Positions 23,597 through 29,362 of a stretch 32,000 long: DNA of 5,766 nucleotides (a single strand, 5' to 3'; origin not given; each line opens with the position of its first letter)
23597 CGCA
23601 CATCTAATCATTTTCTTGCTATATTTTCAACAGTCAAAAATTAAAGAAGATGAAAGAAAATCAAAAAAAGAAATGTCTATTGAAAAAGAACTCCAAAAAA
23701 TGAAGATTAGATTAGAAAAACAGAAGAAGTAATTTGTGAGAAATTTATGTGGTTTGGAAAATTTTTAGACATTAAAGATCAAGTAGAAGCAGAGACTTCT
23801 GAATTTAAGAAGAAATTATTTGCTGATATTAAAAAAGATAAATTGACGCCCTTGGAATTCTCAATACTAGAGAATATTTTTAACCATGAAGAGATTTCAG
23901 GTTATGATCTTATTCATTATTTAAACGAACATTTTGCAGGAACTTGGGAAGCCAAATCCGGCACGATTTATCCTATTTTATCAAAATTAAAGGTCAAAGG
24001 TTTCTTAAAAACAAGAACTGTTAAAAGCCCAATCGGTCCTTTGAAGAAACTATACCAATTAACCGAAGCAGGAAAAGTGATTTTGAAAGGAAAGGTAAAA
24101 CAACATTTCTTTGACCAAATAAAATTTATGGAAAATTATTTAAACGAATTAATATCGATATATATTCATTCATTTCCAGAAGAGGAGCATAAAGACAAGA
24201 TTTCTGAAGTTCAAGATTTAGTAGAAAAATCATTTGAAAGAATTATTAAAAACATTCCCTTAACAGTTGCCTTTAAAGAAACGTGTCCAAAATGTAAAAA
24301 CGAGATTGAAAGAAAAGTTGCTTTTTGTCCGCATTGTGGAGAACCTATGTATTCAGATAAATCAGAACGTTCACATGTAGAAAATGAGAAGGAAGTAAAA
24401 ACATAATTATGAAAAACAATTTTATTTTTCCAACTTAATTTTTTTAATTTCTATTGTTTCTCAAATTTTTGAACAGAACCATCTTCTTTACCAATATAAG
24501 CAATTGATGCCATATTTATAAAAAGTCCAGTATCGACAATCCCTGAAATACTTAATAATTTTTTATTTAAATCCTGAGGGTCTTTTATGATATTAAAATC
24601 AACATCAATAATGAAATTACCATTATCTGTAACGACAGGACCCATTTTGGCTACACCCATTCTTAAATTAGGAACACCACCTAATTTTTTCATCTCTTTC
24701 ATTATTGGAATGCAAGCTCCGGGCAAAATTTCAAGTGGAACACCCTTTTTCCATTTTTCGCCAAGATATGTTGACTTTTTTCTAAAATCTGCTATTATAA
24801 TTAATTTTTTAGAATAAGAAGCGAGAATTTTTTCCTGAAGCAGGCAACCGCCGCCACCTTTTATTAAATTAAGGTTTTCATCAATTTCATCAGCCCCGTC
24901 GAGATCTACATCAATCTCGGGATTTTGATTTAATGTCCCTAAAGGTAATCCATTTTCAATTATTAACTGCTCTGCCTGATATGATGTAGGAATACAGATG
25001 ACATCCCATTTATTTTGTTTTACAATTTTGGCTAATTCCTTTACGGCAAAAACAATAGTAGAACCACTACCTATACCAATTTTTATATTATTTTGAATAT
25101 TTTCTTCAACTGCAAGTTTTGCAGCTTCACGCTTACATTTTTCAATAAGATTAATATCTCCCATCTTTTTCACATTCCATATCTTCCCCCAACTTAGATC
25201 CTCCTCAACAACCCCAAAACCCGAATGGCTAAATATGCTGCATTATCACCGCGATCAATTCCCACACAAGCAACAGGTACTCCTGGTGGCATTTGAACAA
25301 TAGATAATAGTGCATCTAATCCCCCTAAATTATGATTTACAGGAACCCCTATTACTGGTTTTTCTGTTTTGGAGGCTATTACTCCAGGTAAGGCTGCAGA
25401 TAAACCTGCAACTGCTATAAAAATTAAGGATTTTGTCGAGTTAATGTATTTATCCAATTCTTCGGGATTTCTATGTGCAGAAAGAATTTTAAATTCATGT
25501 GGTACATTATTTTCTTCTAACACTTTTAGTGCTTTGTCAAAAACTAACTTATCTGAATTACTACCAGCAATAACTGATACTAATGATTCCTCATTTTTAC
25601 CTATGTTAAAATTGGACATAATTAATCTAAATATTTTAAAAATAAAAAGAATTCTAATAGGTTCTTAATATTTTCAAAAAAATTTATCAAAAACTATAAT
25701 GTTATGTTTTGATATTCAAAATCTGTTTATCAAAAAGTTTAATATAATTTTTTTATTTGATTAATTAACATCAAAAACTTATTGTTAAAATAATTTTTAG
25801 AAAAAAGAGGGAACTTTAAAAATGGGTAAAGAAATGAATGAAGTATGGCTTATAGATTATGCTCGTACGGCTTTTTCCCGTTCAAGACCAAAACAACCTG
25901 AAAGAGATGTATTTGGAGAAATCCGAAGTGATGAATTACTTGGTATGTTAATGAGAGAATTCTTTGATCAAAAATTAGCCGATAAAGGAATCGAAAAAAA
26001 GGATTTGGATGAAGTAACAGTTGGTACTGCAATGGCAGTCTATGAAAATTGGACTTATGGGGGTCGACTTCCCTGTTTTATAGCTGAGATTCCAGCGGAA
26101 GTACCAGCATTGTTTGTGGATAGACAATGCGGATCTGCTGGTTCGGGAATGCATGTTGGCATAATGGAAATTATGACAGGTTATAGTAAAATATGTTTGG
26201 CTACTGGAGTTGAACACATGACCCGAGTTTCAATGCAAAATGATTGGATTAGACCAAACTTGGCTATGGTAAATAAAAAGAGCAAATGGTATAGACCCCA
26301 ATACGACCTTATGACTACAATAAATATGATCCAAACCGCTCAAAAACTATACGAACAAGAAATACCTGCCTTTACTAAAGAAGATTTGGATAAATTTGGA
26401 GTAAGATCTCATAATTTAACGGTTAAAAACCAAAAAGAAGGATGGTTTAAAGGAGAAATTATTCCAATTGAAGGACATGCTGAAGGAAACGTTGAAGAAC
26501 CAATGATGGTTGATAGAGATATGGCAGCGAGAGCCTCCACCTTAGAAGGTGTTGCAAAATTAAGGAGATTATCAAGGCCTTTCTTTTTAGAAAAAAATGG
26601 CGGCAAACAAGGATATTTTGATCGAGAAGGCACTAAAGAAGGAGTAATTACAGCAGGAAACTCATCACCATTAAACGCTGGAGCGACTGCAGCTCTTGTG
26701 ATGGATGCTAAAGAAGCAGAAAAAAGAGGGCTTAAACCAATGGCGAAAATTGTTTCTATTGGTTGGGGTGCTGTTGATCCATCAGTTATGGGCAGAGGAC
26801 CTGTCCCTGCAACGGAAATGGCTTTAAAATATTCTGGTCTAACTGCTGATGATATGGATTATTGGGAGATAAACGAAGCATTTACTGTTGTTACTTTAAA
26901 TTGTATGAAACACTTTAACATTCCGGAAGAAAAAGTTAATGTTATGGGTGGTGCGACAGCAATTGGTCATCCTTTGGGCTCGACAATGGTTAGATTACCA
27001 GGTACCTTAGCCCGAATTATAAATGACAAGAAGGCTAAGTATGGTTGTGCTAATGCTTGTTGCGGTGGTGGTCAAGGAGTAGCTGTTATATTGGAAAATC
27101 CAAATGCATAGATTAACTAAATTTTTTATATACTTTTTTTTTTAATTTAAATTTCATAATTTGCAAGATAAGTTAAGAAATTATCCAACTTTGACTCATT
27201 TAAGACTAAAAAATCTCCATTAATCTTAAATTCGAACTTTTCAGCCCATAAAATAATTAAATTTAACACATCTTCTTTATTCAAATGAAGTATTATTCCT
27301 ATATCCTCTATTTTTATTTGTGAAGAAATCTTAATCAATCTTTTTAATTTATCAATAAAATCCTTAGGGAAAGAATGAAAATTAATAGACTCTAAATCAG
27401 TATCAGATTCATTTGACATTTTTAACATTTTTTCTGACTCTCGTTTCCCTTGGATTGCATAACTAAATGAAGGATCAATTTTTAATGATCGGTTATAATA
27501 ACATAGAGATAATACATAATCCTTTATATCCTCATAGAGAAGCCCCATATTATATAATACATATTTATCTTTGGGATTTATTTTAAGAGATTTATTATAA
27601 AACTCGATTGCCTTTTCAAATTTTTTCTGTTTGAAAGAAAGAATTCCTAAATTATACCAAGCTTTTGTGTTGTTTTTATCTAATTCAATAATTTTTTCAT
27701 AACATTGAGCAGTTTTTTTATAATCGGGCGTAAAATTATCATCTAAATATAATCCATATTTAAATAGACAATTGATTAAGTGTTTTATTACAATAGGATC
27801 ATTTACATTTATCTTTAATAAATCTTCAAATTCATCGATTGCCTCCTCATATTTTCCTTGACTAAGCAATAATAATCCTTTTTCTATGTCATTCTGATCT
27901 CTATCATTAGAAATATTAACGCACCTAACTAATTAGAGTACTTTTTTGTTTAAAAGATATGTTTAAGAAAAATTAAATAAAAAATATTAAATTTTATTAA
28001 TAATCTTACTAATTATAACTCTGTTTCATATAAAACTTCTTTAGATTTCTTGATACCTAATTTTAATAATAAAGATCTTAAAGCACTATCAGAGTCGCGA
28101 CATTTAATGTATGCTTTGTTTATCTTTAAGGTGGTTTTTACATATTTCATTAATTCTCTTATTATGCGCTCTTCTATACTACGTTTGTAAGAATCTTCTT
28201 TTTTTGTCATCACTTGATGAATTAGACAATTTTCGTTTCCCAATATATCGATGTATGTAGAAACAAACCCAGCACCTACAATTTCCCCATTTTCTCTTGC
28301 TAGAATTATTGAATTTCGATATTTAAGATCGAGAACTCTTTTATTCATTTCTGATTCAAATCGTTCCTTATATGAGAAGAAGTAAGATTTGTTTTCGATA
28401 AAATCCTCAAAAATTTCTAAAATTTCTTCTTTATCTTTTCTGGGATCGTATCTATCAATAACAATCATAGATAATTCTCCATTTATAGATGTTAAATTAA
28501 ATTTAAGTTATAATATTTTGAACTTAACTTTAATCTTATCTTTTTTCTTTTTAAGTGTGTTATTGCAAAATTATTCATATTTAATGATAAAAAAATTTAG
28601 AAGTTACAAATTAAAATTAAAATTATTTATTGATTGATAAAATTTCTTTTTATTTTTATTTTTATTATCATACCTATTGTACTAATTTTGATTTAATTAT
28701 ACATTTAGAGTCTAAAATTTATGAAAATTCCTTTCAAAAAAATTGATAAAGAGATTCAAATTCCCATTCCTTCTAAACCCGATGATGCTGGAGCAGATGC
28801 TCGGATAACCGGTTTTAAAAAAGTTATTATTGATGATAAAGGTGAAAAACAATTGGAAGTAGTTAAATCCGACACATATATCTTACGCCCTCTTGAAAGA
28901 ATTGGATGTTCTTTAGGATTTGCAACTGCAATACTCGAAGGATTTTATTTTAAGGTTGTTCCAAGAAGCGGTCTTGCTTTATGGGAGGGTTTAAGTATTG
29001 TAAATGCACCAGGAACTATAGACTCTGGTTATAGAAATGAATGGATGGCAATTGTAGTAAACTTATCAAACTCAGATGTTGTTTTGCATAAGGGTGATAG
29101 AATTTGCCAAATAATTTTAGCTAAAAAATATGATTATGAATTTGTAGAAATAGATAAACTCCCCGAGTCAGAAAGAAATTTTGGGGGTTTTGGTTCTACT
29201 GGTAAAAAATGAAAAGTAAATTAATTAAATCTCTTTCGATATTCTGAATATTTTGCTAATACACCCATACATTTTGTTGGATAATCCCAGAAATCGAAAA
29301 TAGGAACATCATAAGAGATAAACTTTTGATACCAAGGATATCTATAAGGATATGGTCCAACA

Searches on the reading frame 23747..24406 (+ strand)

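Call 36: search_protein_families(library=pfam, proteins=[window:23747-24406:+], max_evalue=0.001)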
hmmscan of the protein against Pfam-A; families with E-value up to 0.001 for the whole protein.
window:23747-24406:+ (219 aa): 6 families
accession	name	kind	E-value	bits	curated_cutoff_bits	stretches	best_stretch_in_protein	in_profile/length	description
PF03551.20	PadR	-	1.5e-17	63.8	27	1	42-113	3-73/75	Transcriptional regulator PadR-like family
PF24460.1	DUF7575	-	7.4e-06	25.7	28.5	1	178-200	4-26/28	Domain of unknown function (DUF7575)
PF13248.11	Zn_ribbon_3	-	1.4e-05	24.9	27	1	179-201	4-26/26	zinc-ribbon domain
PF17032.10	Zn_ribbon_15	-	5e-05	24.5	28.9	1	163-198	51-73/73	zinc-ribbon family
PF12773.13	DZR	-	8.5e-05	23.1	27.3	1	180-200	1-21/45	Double zinc ribbon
PF13240.11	Zn_Ribbon_1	-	0.00011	22.2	25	1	180-200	2-22/23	zinc-ribbon domain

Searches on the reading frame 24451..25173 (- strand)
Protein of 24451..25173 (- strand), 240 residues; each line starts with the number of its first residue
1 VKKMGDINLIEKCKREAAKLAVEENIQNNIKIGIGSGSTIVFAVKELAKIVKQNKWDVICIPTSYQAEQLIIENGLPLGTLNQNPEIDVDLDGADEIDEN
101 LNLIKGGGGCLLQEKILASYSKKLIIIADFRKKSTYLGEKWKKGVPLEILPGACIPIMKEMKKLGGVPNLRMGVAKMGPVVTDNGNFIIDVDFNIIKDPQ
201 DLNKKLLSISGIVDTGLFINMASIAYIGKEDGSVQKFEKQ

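Call 36: search_protein_families(library=pfam, proteins=[window:24451-25173:-], max_evalue=0.001)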
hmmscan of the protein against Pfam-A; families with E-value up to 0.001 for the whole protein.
window:24451-25173:- (240 aa): 1 family
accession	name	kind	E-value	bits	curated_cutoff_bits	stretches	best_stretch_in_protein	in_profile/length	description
PF06026.20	Rib_5-P_isom_A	-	1.5e-62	210.6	26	1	59-232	1-173/173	Ribose 5-phosphate isomerase A (phosphoriboisomerase A)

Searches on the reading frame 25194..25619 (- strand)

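Call 36: search_protein_families(library=pfam, proteins=[window:25194-25619:-], max_evalue=0.001)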
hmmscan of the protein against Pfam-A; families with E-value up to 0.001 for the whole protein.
window:25194-25619:- (141 aa): 1 family
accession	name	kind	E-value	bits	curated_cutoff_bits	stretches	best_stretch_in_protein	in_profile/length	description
PF00731.26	AIRC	-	4.7e-47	159.7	30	1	14-137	2-129/148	AIR carboxylase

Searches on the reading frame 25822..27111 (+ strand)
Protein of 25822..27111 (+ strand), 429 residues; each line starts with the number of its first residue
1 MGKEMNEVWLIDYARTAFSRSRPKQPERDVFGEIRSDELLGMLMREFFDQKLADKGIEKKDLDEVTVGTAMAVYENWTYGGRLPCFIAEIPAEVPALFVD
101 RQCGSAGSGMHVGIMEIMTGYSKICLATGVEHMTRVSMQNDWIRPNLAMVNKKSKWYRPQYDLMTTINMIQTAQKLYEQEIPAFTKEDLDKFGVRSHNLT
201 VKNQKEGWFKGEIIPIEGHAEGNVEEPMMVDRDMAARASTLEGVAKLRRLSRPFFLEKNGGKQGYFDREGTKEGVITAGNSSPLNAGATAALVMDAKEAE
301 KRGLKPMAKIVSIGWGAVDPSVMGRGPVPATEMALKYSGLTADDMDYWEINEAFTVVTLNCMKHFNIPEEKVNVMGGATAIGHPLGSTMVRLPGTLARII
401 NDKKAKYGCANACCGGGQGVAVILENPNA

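Call 36: search_protein_families(library=pfam, proteins=[window:25822-27111:+], max_evalue=0.001)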
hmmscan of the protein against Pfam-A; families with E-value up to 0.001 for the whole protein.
window:25822-27111:+ (429 aa): 2 families
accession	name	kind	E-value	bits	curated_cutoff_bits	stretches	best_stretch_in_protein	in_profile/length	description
PF02803.24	Thiolase_C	-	9.7e-40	135.5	27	1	304-425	1-122/123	Thiolase, C-terminal domain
PF00108.29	Thiolase_N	-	2.2e-38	132.6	26.4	1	35-296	18-259/260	Thiolase, N-terminal domain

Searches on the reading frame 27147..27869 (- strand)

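Call 36: search_protein_families(library=pfam, proteins=[window:27147-27869:-], max_evalue=0.001)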
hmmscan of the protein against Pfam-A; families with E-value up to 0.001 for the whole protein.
window:27147-27869:- (240 aa): 16 families
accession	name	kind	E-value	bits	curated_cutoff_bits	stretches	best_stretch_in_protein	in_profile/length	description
PF00515.34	TPR_1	-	6.2e-22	76.9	27.8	2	69-101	2-34/34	Tetratricopeptide repeat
PF07719.23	TPR_2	-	4.8e-21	73.5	27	1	69-101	2-34/34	Tetratricopeptide repeat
PF13414.12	TPR_11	-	5.6e-17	61.6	26.8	1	79-113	5-39/42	TPR repeat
PF13181.12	TPR_8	-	1.5e-15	56.4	25.7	1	69-101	2-34/34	Tetratricopeptide repeat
PF13431.12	TPR_17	-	1.7e-15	56.3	24.4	2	56-89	1-34/34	Tetratricopeptide repeat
PF13424.12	TPR_12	-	2.2e-12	47.4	30.1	1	70-133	5-76/77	Tetratricopeptide repeat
PF14559.12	TPR_19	-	9.6e-12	45.5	25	1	49-104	6-61/68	Tetratricopeptide repeat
PF13428.12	TPR_14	-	2.1e-09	37.5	23.5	0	69-109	2-42/44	Tetratricopeptide repeat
PF13432.12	TPR_16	-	1.5e-08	35.4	32.7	1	54-101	17-64/65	Tetratricopeptide repeat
PF13174.12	TPR_6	-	2.5e-07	31.3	26.3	0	70-100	2-32/33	Tetratricopeptide repeat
PF12895.13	ANAPC3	-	1.2e-06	29.2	27.2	1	50-118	5-72/82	Anaphase-promoting complex, cyclosome, subunit 3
PF24575.1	TPR_Slam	-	2e-05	25.4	35.2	0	53-111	34-91/104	Surface lipoprotein assembly modifier, N-terminal TPR repeats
PF23914.1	TPR_CcmH_CycH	-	2e-05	24.9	42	1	3-101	62-154/158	Cytochrome c-type biogenesis protein H TPR domain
PF13176.12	TPR_7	-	0.00021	21.6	27.9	0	70-101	1-34/36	Tetratricopeptide repeat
PF13371.12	TPR_9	-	0.00034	21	35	0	49-101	10-62/73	Tetratricopeptide repeat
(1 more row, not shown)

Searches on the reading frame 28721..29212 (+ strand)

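Call 86: search_protein_families(library=pfam, proteins=[window:28721-29212:+], max_evalue=0.001)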
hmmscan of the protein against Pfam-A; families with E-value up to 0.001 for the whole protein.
window:28721-29212:+ (163 aa): 2 families
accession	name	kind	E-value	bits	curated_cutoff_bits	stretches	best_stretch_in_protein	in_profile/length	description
PF00692.24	dUTPase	-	8.2e-18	64.9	22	1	50-161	21-129/129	dUTPase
PF22769.1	DCD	-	3.1e-08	34.3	27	1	45-135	63-152/153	dCTP deaminase-like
